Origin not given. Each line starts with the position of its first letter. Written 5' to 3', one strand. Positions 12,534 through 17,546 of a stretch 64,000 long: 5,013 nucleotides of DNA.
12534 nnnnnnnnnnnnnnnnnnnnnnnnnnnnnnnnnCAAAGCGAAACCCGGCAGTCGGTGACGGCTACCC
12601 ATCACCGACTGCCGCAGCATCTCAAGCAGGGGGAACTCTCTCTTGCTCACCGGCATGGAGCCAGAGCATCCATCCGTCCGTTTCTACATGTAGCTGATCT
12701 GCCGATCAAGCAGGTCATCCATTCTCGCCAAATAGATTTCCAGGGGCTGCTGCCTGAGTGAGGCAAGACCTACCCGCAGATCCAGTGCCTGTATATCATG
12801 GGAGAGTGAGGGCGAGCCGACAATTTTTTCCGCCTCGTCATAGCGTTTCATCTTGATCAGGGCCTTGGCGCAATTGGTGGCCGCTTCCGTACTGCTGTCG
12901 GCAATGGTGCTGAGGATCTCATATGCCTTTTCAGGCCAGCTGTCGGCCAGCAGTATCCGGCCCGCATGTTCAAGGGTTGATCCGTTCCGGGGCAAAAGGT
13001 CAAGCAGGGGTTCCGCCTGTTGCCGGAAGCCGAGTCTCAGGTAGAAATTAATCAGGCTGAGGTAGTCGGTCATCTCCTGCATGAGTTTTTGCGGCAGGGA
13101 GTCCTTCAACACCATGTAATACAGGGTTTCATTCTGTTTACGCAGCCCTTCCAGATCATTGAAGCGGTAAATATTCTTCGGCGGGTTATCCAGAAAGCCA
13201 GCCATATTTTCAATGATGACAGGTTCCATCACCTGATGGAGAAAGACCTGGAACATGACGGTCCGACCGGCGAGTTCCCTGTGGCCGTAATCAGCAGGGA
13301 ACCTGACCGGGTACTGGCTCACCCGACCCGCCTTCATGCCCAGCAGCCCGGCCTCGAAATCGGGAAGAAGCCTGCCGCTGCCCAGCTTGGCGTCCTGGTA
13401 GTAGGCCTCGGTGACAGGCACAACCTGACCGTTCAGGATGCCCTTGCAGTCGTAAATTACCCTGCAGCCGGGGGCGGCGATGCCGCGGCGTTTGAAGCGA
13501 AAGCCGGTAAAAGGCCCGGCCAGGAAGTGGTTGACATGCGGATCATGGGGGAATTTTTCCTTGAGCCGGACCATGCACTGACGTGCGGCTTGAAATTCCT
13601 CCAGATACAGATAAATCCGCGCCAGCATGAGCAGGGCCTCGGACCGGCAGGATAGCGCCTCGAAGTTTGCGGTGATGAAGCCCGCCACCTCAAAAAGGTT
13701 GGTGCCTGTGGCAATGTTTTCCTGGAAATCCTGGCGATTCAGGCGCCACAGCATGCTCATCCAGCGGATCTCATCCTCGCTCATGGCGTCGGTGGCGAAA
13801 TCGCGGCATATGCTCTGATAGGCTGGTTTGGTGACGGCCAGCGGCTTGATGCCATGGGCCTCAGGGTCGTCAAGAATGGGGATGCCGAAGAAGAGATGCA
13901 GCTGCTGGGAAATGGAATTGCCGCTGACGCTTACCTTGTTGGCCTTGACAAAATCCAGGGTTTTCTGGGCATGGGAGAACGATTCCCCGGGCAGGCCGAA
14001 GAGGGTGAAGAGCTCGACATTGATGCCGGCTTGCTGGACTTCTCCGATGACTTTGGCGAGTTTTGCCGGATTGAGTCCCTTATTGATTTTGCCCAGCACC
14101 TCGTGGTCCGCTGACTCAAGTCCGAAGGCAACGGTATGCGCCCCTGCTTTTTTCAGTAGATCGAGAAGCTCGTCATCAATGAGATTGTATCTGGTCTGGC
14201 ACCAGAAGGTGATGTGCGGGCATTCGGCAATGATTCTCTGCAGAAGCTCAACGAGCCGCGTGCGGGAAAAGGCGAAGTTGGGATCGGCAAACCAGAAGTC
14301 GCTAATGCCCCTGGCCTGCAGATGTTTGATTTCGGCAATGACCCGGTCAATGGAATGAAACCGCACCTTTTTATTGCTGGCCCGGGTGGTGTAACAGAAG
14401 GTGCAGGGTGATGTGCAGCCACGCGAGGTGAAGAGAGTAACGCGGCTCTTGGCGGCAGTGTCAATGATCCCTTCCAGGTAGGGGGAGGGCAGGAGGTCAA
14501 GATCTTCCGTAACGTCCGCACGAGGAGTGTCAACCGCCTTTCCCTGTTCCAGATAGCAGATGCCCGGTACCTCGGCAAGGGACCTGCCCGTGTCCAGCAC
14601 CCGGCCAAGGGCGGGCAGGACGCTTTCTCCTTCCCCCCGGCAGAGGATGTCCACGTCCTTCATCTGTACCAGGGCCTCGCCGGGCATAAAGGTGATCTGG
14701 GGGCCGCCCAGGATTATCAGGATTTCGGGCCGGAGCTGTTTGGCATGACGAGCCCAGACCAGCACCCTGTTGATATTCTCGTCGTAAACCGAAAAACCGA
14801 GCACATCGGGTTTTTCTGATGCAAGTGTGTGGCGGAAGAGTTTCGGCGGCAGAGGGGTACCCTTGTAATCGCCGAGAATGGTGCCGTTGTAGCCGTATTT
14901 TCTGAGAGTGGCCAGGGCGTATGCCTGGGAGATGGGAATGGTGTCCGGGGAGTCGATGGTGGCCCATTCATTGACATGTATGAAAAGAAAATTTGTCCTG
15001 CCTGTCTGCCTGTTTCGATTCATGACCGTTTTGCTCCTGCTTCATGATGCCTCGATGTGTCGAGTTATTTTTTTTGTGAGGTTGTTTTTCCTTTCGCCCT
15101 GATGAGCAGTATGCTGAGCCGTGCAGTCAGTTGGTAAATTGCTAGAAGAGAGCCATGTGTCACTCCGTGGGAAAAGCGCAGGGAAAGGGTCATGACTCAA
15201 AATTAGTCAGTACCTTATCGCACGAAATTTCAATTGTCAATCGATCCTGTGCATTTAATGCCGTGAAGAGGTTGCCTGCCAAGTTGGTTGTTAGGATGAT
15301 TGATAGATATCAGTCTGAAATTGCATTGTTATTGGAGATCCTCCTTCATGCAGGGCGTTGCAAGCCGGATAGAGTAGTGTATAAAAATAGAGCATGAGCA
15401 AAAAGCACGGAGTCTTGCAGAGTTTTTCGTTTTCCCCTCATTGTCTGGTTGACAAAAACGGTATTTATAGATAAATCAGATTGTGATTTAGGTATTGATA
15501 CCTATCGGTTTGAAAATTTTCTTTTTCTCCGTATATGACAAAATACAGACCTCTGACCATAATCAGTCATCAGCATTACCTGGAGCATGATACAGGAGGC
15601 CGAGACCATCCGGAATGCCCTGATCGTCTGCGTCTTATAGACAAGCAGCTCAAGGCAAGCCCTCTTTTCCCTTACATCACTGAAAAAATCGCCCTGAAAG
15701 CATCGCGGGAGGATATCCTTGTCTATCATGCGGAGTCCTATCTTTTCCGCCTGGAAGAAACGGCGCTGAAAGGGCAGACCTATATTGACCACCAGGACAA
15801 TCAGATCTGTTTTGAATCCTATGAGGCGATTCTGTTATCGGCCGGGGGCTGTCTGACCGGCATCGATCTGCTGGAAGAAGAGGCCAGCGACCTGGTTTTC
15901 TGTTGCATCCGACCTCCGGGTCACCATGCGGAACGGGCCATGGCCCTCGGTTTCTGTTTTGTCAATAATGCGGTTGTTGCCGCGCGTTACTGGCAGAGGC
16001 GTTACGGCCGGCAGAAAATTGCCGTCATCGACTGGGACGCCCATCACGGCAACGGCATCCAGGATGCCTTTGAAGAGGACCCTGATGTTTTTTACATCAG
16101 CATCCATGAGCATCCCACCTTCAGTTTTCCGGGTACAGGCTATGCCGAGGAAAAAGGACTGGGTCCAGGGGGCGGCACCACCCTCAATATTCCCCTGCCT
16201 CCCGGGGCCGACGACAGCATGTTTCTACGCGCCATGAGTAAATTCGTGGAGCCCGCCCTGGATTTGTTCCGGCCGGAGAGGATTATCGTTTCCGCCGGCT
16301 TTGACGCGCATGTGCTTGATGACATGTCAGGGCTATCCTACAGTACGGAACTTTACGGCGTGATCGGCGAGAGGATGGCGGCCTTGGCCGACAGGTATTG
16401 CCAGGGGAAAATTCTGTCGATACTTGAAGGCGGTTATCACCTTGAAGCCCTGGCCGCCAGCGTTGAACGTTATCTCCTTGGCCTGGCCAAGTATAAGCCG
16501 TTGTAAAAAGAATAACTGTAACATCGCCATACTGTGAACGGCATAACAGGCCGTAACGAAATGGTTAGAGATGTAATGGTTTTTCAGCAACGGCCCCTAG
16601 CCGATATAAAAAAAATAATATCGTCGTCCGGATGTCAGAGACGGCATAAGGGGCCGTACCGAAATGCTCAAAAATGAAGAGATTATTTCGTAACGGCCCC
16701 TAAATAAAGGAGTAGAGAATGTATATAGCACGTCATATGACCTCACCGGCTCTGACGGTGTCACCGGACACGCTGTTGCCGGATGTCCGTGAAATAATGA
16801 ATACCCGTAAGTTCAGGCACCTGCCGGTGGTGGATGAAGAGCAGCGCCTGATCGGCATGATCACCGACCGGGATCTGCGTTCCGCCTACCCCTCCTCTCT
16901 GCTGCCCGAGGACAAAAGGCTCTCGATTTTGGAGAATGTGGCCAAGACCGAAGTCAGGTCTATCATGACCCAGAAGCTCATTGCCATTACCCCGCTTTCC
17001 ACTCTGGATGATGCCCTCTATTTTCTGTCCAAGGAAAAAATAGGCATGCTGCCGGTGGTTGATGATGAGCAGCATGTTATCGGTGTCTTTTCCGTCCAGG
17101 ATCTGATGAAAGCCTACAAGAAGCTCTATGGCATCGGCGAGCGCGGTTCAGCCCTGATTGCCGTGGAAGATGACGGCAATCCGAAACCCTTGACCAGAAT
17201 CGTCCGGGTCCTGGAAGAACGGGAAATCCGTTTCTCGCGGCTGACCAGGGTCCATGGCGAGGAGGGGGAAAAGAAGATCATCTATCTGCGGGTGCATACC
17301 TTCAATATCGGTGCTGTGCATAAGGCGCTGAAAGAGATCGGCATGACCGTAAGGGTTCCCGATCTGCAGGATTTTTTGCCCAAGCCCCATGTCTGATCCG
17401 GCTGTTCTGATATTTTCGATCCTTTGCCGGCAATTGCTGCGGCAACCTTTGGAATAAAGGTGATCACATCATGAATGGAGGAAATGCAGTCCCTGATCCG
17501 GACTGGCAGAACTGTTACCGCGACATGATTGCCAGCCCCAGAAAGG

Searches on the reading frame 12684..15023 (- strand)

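Call 7: search_protein_families(library=pfam, proteins=[window:12684-15023:-], max_evalue=0.001)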
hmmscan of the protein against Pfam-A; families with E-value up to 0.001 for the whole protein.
window:12684-15023:- (779 aa): 8 families
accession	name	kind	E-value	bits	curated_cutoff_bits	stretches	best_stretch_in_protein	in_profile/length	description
PF04055.27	Radical_SAM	-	1.9e-22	80.6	29.5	1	199-359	3-166/166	Radical SAM superfamily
PF02310.24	B12-binding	-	7e-16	58.6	32.1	1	27-139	11-120/121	B12 binding domain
PF14559.12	TPR_19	-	9.7e-10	39.1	25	0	697-736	7-49/68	Tetratricopeptide repeat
PF00254.34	FKBP_C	-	3.7e-08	34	21.1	1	516-595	5-93/94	FKBP-type peptidyl-prolyl cis-trans isomerase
PF12895.13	ANAPC3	-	7.7e-06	26.5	27.2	1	688-736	30-80/82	Anaphase-promoting complex, cyclosome, subunit 3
PF13428.12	TPR_14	-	5.6e-05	23.9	23.5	0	462-502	2-42/44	Tetratricopeptide repeat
PF13353.11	Fer4_12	-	6.3e-05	23.7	22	0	194-282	7-95/137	4Fe-4S single cluster domain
PF07719.23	TPR_2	-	6.3e-05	23.2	27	0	462-494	2-34/34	Tetratricopeptide repeat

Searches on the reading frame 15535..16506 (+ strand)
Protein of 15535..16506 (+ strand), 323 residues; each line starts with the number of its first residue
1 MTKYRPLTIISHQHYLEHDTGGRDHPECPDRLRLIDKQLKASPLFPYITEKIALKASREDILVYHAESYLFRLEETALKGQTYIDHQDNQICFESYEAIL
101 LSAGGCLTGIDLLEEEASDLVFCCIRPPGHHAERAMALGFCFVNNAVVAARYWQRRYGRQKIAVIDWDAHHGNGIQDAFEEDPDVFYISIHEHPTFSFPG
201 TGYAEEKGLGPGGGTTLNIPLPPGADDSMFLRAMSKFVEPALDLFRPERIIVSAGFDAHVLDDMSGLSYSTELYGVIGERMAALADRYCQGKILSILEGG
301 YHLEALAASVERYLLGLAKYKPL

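Call 7: search_protein_families(library=pfam, proteins=[window:15535-16506:+], max_evalue=0.001)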
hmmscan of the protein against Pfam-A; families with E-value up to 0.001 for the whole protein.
window:15535-16506:+ (323 aa): 1 family
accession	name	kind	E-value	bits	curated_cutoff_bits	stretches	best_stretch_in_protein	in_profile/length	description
PF00850.24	Hist_deacetyl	-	2.5e-89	300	27.9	1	25-314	1-295/298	Histone deacetylase domain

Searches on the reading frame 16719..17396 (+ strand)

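Call 7: search_protein_families(library=pfam, proteins=[window:16719-17396:+], max_evalue=0.001)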
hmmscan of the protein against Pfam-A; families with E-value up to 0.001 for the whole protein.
window:16719-17396:+ (225 aa): 1 family
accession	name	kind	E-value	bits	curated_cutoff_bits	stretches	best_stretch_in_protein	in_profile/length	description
PF00571.33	CBS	-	1.8e-30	105.4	24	2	7-57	5-55/57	CBS domain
